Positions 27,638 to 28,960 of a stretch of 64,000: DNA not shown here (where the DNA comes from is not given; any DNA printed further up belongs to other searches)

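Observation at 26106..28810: WbpB/WbpE/WbpD-like oxidoreductase–aminotransferase–acetyltransferase operon: predicted 2,3-diacetamido-2,3-dideoxy sugar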

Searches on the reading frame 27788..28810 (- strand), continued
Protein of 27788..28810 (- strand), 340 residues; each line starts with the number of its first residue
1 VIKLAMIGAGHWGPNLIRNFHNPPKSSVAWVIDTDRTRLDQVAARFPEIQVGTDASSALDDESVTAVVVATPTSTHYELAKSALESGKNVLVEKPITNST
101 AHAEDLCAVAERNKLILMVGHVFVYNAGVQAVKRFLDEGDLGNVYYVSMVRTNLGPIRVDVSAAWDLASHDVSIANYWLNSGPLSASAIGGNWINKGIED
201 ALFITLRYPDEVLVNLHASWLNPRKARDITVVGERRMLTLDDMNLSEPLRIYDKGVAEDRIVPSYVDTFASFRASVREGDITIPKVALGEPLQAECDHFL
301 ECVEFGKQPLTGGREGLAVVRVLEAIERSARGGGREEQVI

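Call 33: find_encoding_contigs(protein=P0094, flank=9000, max_places=2)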
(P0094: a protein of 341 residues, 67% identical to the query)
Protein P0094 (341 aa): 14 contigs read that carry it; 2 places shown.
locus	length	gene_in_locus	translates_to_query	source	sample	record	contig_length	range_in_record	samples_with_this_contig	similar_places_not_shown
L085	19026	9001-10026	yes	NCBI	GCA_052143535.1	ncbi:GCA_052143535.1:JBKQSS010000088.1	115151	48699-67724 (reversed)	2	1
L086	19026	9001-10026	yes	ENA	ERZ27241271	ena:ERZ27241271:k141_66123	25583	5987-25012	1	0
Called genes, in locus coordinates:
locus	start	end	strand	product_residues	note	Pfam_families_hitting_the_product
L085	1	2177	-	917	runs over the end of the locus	PF00535:Glycos_transf_2, PF13641:Glyco_tranf_2_3, PF13632:Glyco_trans_2_3, PF13439:Glyco_transf_4, PF13579:Glyco_trans_4_4 (weak), PF00534:Glycos_transf_1, PF13692:Glyco_trans_1_4, PF13524:Glyco_trans_1_2 (weak)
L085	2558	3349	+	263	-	PF13632:Glyco_trans_2_3 (faint)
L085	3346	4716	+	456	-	-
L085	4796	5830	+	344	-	PF01073:3Beta_HSD, PF01370:Epimerase, PF02719:Polysacc_synt_2, PF04321:RmlD_sub_bind, PF07993:NAD_binding_4, PF13460:NAD_binding_10, PF16363:GDP_Man_Dehyd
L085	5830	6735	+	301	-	PF01370:Epimerase, PF04321:RmlD_sub_bind, PF13460:NAD_binding_10 (weak), PF16363:GDP_Man_Dehyd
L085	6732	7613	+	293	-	PF00483:NTP_transferase, PF12804:NTP_transf_3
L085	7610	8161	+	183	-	PF00908:dTDP_sugar_isom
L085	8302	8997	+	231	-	PF00535:Glycos_transf_2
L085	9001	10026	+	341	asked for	PF01408:GFO_IDH_MocA, PF02894:GFO_IDH_MocA_C, PF22725:GFO_IDH_MocA_C3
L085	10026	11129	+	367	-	PF00266:Aminotran_5 (weak), PF01041:DegT_DnrJ_EryC1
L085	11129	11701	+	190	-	PF25084:LbH_EIF2B (faint), PF25087:GMPPB_C (faint), PF00132:Hexapep, PF14602:Hexapep_2 (weak)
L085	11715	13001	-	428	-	PF00005:ABC_tran, PF14524:Wzt_C (weak)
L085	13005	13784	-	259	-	PF01061:ABC2_membrane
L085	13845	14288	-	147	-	-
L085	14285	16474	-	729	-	PF00534:Glycos_transf_1, PF13524:Glyco_trans_1_2 (faint), PF13692:Glyco_trans_1_4, PF00534:Glycos_transf_1, PF13692:Glyco_trans_1_4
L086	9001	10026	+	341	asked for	PF01408:GFO_IDH_MocA, PF02894:GFO_IDH_MocA_C, PF22725:GFO_IDH_MocA_C3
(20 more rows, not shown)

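Call 39: list_cluster_members(proteins=[window:27788-28810:-, window:26681-27787:-, window:26106-26684:-, window:28834-29556:-, window:55932-57551:+])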
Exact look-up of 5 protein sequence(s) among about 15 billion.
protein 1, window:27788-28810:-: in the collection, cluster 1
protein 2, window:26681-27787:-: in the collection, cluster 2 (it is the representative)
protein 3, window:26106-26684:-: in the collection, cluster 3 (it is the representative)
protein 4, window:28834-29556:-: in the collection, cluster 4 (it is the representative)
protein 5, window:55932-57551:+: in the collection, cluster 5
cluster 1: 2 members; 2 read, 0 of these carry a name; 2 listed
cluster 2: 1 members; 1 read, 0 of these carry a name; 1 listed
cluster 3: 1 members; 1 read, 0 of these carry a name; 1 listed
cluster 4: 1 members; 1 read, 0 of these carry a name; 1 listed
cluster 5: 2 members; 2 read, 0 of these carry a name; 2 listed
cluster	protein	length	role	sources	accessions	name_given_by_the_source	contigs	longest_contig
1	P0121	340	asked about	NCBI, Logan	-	-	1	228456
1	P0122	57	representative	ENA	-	-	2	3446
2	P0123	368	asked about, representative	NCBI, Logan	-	-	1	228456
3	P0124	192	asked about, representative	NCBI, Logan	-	-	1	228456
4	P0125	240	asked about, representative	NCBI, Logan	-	-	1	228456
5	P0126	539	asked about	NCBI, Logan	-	-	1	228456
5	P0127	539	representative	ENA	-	-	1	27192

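Call 53: search_protein_families(library=pfam, proteins=[L001:10598-12406:+, L003:5380-6969:-, L016:5720-7225:-, L025:2228-4078:+, L006:5397-7265:+, L014:10744-13050:+, L020:10077-11777:-, L082:1629-3437:-, L023:10619-12262:-, L083:8367-9548:+], max_evalue=0.01)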
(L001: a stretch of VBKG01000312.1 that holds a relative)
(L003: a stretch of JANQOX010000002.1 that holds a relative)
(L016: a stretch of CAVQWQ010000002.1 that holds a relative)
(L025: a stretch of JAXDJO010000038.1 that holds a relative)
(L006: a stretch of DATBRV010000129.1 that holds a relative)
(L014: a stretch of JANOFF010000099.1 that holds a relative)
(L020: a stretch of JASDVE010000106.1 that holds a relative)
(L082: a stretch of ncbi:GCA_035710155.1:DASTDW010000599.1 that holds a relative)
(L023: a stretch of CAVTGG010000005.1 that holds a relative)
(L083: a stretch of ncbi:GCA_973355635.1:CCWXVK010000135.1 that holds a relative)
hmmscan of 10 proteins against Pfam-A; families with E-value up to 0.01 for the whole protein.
L001:10598-12406:+ (603 aa): 12 families
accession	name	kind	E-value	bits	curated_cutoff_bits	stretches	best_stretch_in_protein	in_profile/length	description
PF00515.34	TPR_1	-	7.7e-22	76.6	27.8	2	482-513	3-34/34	Tetratricopeptide repeat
PF07719.23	TPR_2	-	5e-21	73.5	27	2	482-513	3-34/34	Tetratricopeptide repeat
PF13414.12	TPR_11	-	1.1e-19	70.2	26.8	3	492-523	6-37/42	TPR repeat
PF13431.12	TPR_17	-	3.4e-16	58.5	24.4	1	469-501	2-34/34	Tetratricopeptide repeat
PF13181.12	TPR_8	-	7.4e-12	44.9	25.7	1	482-513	3-34/34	Tetratricopeptide repeat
PF13371.12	TPR_9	-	1.3e-10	41.5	35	2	525-579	6-60/73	Tetratricopeptide repeat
PF13432.12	TPR_16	-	4.6e-10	40.2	32.7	2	520-580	3-63/65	Tetratricopeptide repeat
PF13424.12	TPR_12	-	7.5e-08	32.9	30.1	2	482-545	5-76/77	Tetratricopeptide repeat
PF14559.12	TPR_19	-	4.7e-06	27.3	25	1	492-551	3-61/68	Tetratricopeptide repeat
PF13428.12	TPR_14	-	6.4e-05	23.7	23.5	0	520-554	7-41/44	Tetratricopeptide repeat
PF10516.15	SHNi-TPR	-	0.0027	17.6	21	0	487-508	8-29/38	SHNi-TPR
PF13174.12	TPR_6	-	0.01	16.9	26.3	0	554-579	6-31/33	Tetratricopeptide repeat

L003:5380-6969:- (530 aa): 3 families
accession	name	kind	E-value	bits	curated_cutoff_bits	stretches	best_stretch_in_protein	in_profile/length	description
PF14402.11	7TM_transglut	-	2.6e-50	171.7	25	1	313-523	37-247/248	7 transmembrane helices usually fused to an inactive transglutaminase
PF14400.11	Transglut_i_TM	-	9.9e-11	42.3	25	1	22-122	1-93/161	Inactive transglutaminase fused to 7 transmembrane helices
PF01841.26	Transglut_core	-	7.5e-08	33.1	23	1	174-256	16-106/108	Transglutaminase-like superfamily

L016:5720-7225:- (502 aa): 1 family
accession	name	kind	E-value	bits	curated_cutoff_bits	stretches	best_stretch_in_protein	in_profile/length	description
PF13231.12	PMT_2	-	3.2e-10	40.9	26.1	1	128-287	2-159/160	Dolichyl-phosphate-mannose-protein mannosyltransferase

L025:2228-4078:+ (617 aa): 0 families

L006:5397-7265:+ (623 aa): 0 families

L014:10744-13050:+ (769 aa): 3 families
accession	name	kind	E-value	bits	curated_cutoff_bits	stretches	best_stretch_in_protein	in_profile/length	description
PF18079.6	AglB_L1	-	2.2e-17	63.4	23.6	1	658-749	1-87/87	Archaeal glycosylation protein B long peripheral domain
PF22627.1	AglB_core-like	-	0.0012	19.6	27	1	521-592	37-106/111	AglB core domain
PF02516.20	STT3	-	0.0059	16.6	24.5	0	76-178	63-166/405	Oligosaccharyl transferase STT3, N-terminal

L020:10077-11777:- (567 aa): 1 family
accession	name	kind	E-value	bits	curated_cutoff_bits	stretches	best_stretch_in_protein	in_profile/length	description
PF13231.12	PMT_2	-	1.2e-06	29.3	26.1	1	93-236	17-155/160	Dolichyl-phosphate-mannose-protein mannosyltransferase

L082:1629-3437:- (602 aa): 1 family
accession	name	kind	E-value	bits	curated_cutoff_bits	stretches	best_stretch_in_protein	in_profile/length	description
PF13231.12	PMT_2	-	0.0094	16.6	26.1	1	119-274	14-157/160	Dolichyl-phosphate-mannose-protein mannosyltransferase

L023:10619-12262:- (548 aa): 1 family
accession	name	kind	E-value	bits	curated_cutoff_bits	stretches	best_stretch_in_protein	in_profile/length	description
PF13231.12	PMT_2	-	1e-05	26.2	26.1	1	170-284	35-148/160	Dolichyl-phosphate-mannose-protein mannosyltransferase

L083:8367-9548:+ (393 aa): 2 families
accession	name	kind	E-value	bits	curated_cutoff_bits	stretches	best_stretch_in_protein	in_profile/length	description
PF04188.19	Mannosyl_trans2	-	4.5e-05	23.4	22.4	1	72-212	58-203/443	Mannosyltransferase (PIG-V)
PF13231.12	PMT_2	-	0.00032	21.4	26.1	1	126-240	25-149/160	Dolichyl-phosphate-mannose-protein mannosyltransferase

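Call 62: search_protein_families(library=pfam, proteins=[L046:5081-6460:+, L046:6653-7987:+, L046:9637-10458:+, L046:10512-11075:+, L046:12276-13235:+, L046:13247-14374:+, L080:9496-10224:+, L080:10226-11809:+, L080:11824-13065:+, L080:5387-6445:-], max_evalue=0.001)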
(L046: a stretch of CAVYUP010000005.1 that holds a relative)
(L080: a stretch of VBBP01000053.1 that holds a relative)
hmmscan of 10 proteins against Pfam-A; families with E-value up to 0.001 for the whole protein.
L046:5081-6460:+ (459 aa): 3 families
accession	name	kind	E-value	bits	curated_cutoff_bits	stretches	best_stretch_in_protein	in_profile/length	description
PF01769.21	MgtE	-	1.7e-34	119.2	27.6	1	318-449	1-125/125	Divalent cation transporter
PF03448.22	MgtE_N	-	7.1e-28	97.6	25.9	1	30-130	2-102/102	MgtE intracellular N domain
PF00571.33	CBS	-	3e-19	69.5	24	2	198-249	3-54/57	CBS domain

L046:6653-7987:+ (444 aa): 5 families
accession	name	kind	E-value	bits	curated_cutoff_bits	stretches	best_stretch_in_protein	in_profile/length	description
PF03721.20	UDPG_MGDP_dh_N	-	9.1e-45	153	27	1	14-197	3-182/187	UDP-glucose/GDP-mannose dehydrogenase family, NAD binding domain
PF00984.24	UDPG_MGDP_dh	-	2.7e-32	111.2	25.4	1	216-307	1-93/94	UDP-glucose/GDP-mannose dehydrogenase family, central domain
PF03720.21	UDPG_MGDP_dh_C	-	1.9e-24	86.5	30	1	334-430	1-101/103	UDP-glucose/GDP-mannose dehydrogenase family, UDP binding domain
PF03446.21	NAD_binding_2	-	2.8e-08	34.4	21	1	14-139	2-103/161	NAD binding domain of 6-phosphogluconate dehydrogenase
PF02558.23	ApbA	-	0.00048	20.2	22.2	0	14-95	1-76/150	Ketopantoate reductase PanE/ApbA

L046:9637-10458:+ (273 aa): 2 families
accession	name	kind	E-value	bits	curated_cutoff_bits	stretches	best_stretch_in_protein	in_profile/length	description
PF00483.29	NTP_transferase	-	9.9e-69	232.1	21.2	1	2-235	1-241/245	Nucleotidyl transferase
PF12804.13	NTP_transf_3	-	3.3e-06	27.8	27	1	3-135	1-124/160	MobA-like NTP transferase domain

L046:10512-11075:+ (187 aa): 1 family
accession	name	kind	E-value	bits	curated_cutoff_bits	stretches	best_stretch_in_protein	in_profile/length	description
PF00908.23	dTDP_sugar_isom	-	8.1e-68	227.8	27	1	5-174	1-167/168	dTDP-4-dehydrorhamnose 3,5-epimerase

L046:12276-13235:+ (319 aa): 3 families
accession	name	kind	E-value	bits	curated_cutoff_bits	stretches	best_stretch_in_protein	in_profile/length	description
PF01370.27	Epimerase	-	5.9e-61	206.4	20.9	1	10-239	1-235/240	NAD dependent epimerase/dehydratase family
PF16363.11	GDP_Man_Dehyd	-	1.5e-17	64.6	27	1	48-310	64-332/332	GDP-mannose 4,6 dehydratase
PF04321.23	RmlD_sub_bind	-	2.8e-07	30.4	27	1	9-68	2-60/287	RmlD substrate binding domain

L046:13247-14374:+ (375 aa): 4 families
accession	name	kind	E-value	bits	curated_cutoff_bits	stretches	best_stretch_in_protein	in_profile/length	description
PF16363.11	GDP_Man_Dehyd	-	3.1e-146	487.5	27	1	5-362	1-332/332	GDP-mannose 4,6 dehydratase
PF01370.27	Epimerase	-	2.1e-71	240.6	20.9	1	4-248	1-238/240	NAD dependent epimerase/dehydratase family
PF04321.23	RmlD_sub_bind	-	3e-11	43.4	27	1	3-179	2-149/287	RmlD substrate binding domain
PF02719.21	Polysacc_synt_2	-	1.2e-06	28.4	20.2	1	5-124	2-123/293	Polysaccharide biosynthesis protein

L080:9496-10224:+ (242 aa): 1 family
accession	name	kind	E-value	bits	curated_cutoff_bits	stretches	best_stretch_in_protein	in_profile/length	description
PF00535.33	Glycos_transf_2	-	5.4e-07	30.1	23.3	1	6-168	3-164/168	Glycosyl transferase family 2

L080:10226-11809:+ (527 aa): 0 families

L080:11824-13065:+ (413 aa): 5 families
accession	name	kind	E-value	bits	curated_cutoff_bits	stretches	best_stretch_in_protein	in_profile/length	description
PF00535.33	Glycos_transf_2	-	1.4e-24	87.4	23.3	1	50-218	1-165/168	Glycosyl transferase family 2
PF13641.12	Glyco_tranf_2_3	-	7.7e-23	82.1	27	1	47-258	1-217/230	Glycosyltransferase like family 2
PF13632.12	Glyco_trans_2_3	-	7.2e-09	36.2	27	1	137-328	3-182/198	Glycosyl transferase family group 2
PF13506.12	Glyco_transf_21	-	1.4e-08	34.8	21.7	1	123-265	21-169/174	Glycosyl transferase family 21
PF10111.15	Glyco_tranf_2_2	-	0.00047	20.2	27.3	1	50-155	1-104/276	Glycosyltransferase like family 2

L080:5387-6445:- (352 aa): 1 family
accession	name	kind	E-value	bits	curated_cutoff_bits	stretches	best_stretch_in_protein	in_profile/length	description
PF14907.12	NTP_transf_5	-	3.1e-08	34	31.2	1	108-259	95-248/249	Uncharacterised nucleotidyltransferase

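Call 82: search_solved_structures(query=L046:7989-8987:+, max_evalue=1e-10)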
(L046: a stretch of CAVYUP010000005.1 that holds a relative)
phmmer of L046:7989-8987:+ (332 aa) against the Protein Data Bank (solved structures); distinct sequences matched with E-value up to 1e-10: 29.
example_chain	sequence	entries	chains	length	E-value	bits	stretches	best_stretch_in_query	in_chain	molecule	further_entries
3c1a_A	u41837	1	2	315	4.8e-26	94.8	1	5-257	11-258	Putative oxidoreductase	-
3e18_A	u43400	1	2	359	1.1e-17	67.3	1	7-246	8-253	oxidoreductase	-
4hkt_A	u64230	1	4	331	7.6e-17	64.6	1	6-204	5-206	Inositol 2-dehydrogenase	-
3e82_A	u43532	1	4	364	1.1e-16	64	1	5-214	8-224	Putative oxidoreductase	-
6nor_A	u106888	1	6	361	1.3e-16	63.8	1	1-242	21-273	Putative NAD dependent dehydrogenase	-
3evn_A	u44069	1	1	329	2.4e-15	59.6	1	56-248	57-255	Oxidoreductase, Gfo/Idh/MocA family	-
7bvj_A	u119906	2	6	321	2.9e-15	59.4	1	7-314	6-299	Oxidoreductase, NAD-binding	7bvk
3db2_A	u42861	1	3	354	3.3e-14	55.9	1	1-226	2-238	putative NADPH-dependent oxidoreductase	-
3hnp_A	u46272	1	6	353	5.9e-14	55.1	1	11-152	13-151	Oxidoreductase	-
3f4l_A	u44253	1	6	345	7.7e-14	54.7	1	40-145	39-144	Putative oxidoreductase yhhX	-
3fd8_A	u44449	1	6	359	3.3e-13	52.6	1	6-145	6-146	Oxidoreductase, Gfo/Idh/MocA family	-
6jw6_A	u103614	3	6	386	3.5e-13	52.6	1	5-143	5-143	Dehydrogenase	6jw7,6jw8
3ec7_A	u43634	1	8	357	3.6e-13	52.5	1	7-186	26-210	Putative Dehydrogenase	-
3i23_A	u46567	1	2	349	3.6e-13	52.5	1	7-145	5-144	Oxidoreductase, Gfo/Idh/MocA family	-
6z3b_A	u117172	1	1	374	2.3e-12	49.9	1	4-155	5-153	Gfo/Idh/MocA family oxidoreductase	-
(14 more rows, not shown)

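Call 83: search_solved_structures(query=L080:7983-8993:+, max_evalue=1e-10)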
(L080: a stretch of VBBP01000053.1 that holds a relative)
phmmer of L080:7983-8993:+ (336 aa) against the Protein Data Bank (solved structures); distinct sequences matched with E-value up to 1e-10: 36.
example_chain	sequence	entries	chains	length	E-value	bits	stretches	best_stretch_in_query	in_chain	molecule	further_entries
6z3c_AAA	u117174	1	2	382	7.5e-18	67.9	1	7-258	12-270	Gfo/Idh/MocA family oxidoreductase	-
6z3b_A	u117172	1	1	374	8.3e-18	67.7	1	7-258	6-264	Gfo/Idh/MocA family oxidoreductase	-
6z3b_B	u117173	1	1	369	9.7e-18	67.5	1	7-258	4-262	Gfo/Idh/MocA family oxidoreductase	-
7xr9_A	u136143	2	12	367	2.8e-17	66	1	50-157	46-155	DgpA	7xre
7bvj_A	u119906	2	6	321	1.4e-16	63.7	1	66-253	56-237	Oxidoreductase, NAD-binding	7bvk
3c1a_A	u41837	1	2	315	1.8e-16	63.3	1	4-259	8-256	Putative oxidoreductase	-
5b3t_A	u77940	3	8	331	3e-16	62.6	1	3-160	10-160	Biliverdin reductase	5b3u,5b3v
6nor_A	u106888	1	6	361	8.9e-16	61.1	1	4-263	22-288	Putative NAD dependent dehydrogenase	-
6jw6_A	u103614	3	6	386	9.3e-16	61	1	3-189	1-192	Dehydrogenase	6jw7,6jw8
4fb5_A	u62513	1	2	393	1.3e-15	60.5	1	5-160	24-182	Probable oxidoreductase protein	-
3ezy_A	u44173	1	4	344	1.2e-14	57.3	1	8-193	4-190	Dehydrogenase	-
4hkt_A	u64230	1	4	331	1.7e-14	56.9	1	6-197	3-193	Inositol 2-dehydrogenase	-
7wzd_A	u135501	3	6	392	1.7e-14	56.9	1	29-164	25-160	4,5-dihydroxyphthalate dehydrogenase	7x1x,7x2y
3e82_A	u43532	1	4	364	3.4e-14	55.9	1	6-167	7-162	Putative oxidoreductase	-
6o15_A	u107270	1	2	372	1.2e-13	54.1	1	66-269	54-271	Uncharacterized oxidoreductase YjhC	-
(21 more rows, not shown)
